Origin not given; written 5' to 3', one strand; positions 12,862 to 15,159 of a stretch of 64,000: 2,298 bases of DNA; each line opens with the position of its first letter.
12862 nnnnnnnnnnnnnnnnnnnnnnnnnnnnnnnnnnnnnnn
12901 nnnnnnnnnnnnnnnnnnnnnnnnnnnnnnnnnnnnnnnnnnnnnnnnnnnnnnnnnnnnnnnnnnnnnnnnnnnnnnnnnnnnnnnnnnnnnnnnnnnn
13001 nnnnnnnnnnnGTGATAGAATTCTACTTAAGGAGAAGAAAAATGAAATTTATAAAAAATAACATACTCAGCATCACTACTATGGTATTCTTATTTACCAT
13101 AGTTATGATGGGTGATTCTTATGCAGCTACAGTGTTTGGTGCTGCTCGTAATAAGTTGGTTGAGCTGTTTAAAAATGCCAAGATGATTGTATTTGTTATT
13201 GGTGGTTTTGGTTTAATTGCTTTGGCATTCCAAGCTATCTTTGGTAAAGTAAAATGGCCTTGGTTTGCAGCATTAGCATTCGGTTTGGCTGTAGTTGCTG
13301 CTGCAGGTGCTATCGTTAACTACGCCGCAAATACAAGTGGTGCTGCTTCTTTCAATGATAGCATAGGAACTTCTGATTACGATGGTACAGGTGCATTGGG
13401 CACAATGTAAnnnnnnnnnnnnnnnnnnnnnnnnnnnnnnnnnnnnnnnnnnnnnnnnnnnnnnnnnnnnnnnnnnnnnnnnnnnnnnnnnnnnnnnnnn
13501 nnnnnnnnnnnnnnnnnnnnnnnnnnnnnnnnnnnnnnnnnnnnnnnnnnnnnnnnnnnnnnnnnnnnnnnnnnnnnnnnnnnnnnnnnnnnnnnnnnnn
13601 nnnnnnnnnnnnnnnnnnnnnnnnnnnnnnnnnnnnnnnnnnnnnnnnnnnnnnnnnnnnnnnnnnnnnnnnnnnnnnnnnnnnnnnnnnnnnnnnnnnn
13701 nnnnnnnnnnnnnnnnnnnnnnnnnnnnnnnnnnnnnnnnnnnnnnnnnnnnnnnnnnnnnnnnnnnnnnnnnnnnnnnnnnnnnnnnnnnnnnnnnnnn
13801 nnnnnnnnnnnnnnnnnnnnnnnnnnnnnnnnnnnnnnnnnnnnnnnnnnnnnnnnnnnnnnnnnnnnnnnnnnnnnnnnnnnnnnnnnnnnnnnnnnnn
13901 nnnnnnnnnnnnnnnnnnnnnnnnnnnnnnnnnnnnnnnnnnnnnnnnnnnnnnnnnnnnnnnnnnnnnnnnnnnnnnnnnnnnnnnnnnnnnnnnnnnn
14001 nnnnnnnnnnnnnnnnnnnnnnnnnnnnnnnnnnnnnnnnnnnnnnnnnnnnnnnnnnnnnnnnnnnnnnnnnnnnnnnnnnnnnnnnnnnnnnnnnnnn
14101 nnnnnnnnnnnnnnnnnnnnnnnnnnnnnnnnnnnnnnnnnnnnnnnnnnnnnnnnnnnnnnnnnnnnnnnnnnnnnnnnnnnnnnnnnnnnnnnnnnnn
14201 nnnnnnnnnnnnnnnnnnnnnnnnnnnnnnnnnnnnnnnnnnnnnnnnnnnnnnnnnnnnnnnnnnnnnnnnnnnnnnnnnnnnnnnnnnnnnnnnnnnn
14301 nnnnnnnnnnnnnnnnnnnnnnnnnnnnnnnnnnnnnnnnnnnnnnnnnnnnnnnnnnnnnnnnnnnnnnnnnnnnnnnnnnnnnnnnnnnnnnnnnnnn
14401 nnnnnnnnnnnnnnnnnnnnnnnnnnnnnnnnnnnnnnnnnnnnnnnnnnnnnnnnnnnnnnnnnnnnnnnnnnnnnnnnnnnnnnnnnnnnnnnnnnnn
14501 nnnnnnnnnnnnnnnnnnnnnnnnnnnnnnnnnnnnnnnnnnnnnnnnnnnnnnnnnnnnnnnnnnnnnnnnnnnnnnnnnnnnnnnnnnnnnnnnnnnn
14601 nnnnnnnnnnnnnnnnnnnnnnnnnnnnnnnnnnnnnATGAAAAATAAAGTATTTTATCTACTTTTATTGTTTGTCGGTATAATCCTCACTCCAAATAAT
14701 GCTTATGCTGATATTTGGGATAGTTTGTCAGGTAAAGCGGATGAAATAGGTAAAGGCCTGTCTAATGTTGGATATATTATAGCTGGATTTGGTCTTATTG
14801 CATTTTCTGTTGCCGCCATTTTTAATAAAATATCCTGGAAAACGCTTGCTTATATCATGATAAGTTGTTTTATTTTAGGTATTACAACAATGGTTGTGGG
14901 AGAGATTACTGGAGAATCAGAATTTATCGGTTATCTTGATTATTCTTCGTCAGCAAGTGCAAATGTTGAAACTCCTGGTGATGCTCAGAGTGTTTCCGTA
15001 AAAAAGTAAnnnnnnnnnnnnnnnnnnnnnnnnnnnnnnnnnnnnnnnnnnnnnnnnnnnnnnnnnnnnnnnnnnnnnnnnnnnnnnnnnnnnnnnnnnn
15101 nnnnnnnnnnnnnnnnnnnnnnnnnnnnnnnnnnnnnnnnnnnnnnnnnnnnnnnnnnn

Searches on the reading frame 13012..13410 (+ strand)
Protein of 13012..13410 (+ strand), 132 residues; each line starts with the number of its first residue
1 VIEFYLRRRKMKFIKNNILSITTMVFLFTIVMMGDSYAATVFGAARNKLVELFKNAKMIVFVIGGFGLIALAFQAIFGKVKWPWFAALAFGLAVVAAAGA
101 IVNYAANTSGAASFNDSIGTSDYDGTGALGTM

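Call 6: search_protein_families(library=pfam, proteins=[window:13012-13410:+], max_evalue=0.01)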
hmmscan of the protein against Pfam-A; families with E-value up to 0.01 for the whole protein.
window:13012-13410:+ (132 aa): 1 family
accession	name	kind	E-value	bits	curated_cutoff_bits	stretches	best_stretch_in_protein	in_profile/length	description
PF04956.18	TrbC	-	5.2e-08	33.4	27.9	1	12-104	2-97/98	TrbC/VIRB2 pilin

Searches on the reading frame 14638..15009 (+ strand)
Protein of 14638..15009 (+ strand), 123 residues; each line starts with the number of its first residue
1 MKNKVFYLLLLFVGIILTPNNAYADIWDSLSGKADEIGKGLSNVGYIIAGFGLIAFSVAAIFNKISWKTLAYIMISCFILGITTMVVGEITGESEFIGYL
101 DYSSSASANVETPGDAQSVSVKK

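Call 6: search_protein_families(library=pfam, proteins=[window:14638-15009:+], max_evalue=0.01)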
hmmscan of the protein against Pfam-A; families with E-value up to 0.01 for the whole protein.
window:14638-15009:+ (123 aa): 1 family
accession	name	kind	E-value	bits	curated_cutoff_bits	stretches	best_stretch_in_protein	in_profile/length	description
PF04956.18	TrbC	-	1.5e-08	35.2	27.9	1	2-84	8-92/98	TrbC/VIRB2 pilin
